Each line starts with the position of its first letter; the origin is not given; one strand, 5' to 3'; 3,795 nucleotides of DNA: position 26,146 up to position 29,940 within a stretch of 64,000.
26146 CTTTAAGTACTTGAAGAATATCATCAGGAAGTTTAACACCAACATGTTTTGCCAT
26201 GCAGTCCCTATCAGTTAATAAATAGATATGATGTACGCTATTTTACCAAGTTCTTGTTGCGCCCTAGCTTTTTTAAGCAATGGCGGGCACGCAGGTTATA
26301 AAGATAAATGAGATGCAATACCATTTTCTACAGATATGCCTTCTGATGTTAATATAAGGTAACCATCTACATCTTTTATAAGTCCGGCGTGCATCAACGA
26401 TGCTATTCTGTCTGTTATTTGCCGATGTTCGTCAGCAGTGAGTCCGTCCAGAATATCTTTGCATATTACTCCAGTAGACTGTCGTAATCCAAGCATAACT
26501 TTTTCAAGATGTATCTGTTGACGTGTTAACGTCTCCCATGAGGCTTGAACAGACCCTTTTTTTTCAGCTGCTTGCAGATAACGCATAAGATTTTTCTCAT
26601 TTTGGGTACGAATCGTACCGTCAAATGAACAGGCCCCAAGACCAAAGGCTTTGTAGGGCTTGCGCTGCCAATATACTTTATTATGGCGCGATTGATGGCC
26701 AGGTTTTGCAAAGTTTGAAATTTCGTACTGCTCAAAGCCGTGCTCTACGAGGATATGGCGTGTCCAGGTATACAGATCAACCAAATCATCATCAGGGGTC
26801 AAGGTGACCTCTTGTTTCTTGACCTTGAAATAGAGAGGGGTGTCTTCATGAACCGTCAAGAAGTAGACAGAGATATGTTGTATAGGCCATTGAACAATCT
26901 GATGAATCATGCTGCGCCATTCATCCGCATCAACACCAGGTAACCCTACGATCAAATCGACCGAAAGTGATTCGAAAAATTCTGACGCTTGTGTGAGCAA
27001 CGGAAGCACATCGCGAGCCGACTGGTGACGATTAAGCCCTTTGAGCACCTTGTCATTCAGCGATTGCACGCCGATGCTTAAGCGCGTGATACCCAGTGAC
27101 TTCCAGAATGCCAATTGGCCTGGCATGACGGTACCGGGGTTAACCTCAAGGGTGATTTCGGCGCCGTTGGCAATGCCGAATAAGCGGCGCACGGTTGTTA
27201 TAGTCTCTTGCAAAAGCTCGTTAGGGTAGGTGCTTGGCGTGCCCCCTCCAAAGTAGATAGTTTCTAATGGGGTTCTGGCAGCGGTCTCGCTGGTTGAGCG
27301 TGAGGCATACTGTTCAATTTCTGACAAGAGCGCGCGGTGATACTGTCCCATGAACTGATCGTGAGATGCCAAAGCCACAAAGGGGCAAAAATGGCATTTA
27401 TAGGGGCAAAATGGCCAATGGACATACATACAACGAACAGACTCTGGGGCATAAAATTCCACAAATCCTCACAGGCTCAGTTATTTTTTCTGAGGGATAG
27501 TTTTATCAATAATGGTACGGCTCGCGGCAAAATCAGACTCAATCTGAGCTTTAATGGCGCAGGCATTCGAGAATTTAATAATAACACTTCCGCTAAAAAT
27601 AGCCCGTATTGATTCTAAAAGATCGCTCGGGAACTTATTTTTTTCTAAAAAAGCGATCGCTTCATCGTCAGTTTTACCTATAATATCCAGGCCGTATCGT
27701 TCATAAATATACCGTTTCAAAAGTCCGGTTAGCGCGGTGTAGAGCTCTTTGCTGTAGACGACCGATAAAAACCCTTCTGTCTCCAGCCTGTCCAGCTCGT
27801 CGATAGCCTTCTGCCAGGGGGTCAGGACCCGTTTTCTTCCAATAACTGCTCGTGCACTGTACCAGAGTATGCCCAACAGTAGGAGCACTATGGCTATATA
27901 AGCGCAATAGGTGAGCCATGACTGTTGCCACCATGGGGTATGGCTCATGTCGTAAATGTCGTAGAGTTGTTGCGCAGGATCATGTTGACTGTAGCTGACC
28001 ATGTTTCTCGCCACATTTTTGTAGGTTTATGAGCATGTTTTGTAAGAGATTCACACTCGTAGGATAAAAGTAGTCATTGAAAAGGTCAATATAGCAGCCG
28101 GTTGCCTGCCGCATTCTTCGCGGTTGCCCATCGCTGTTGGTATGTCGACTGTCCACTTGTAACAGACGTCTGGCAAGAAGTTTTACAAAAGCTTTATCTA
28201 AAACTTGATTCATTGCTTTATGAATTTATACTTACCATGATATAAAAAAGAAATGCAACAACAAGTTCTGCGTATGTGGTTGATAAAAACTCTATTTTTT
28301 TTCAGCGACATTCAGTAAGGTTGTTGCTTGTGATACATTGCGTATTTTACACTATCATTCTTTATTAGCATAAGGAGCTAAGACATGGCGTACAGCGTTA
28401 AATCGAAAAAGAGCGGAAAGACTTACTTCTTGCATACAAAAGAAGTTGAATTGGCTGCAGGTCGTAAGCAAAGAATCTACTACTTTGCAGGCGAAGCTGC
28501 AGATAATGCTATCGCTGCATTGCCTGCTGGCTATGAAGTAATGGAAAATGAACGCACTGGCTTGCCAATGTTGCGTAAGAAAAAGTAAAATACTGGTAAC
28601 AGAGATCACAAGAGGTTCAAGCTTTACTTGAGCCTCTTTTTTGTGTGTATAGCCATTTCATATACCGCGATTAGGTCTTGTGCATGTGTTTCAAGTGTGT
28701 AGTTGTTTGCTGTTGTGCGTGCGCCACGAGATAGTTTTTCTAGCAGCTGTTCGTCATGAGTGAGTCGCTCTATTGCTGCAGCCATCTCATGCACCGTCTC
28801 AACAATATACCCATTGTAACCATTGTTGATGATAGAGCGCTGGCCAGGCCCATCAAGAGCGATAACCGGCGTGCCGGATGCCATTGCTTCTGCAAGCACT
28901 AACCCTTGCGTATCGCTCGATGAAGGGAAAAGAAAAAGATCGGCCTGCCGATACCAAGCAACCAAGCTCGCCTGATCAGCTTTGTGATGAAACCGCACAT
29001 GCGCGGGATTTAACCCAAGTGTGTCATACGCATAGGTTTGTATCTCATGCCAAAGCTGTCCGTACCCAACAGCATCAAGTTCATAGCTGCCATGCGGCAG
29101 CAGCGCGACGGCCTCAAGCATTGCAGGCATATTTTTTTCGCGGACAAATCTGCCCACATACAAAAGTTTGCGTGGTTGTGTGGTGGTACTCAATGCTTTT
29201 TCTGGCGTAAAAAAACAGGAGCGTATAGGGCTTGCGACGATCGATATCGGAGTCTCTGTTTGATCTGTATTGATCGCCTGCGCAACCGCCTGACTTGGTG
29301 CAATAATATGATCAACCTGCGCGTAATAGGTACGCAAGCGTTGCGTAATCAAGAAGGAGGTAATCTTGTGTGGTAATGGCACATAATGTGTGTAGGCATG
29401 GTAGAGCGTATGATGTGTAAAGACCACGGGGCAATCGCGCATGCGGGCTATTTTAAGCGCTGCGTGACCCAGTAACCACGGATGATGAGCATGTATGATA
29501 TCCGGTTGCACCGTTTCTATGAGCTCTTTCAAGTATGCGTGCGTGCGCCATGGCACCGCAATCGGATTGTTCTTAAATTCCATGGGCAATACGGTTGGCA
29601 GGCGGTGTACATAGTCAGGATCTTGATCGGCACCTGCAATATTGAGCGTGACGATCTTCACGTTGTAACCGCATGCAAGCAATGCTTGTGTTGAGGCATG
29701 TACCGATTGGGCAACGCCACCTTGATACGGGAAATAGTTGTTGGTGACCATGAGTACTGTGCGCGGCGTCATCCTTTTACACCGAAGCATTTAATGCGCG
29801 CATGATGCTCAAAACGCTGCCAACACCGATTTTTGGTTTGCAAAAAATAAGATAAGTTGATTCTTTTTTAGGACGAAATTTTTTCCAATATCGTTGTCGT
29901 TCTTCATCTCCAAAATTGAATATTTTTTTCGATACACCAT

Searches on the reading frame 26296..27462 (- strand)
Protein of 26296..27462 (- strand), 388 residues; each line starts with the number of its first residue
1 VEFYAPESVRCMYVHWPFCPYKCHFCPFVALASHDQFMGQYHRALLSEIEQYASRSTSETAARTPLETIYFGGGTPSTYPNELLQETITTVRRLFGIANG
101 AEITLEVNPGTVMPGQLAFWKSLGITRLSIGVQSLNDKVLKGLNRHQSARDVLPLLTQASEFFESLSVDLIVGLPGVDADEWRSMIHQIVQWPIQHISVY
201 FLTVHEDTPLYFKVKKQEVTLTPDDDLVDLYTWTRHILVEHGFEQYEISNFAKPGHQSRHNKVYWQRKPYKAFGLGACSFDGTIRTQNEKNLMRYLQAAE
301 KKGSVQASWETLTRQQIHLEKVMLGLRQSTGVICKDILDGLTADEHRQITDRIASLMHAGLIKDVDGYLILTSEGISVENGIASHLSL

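Call 70: search_protein_families(library=pfam, proteins=[window:26296-27462:-], max_evalue=0.00001)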
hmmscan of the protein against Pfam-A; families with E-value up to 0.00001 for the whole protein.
window:26296-27462:- (388 aa): 1 family
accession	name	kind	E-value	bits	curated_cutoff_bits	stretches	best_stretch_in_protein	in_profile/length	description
PF04055.27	Radical_SAM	-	1.6e-23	84.1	29.5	1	13-188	1-165/166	Radical SAM superfamily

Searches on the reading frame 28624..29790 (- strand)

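Call 70: search_protein_families(library=pfam, proteins=[window:28624-29790:-], max_evalue=0.00001)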
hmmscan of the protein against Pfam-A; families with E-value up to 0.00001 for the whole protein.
window:28624-29790:- (388 aa): 6 families
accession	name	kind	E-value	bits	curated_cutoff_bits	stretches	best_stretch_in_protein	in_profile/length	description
PF00534.26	Glycos_transf_1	-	3e-30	105.5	26.4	1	203-358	12-170/172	Glycosyl transferases group 1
PF13692.12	Glyco_trans_1_4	-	3.7e-28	99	27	1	207-346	2-142/142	Glycosyl transferases group 1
PF13439.12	Glyco_transf_4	-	2e-27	96.7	28.5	1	24-185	2-162/170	Glycosyltransferase Family 4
PF13579.12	Glyco_trans_4_4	-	1.1e-14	55.5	29.7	1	24-173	1-142/158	Glycosyl transferase 4-like domain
PF20706.3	GT4-conflict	-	4.3e-09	36.3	26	1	89-324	75-323/385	Family 4 Glycosyltransferase in conflict systems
PF13524.12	Glyco_trans_1_2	-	6.9e-09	36.2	25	1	225-374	6-143/144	Glycosyl transferase-like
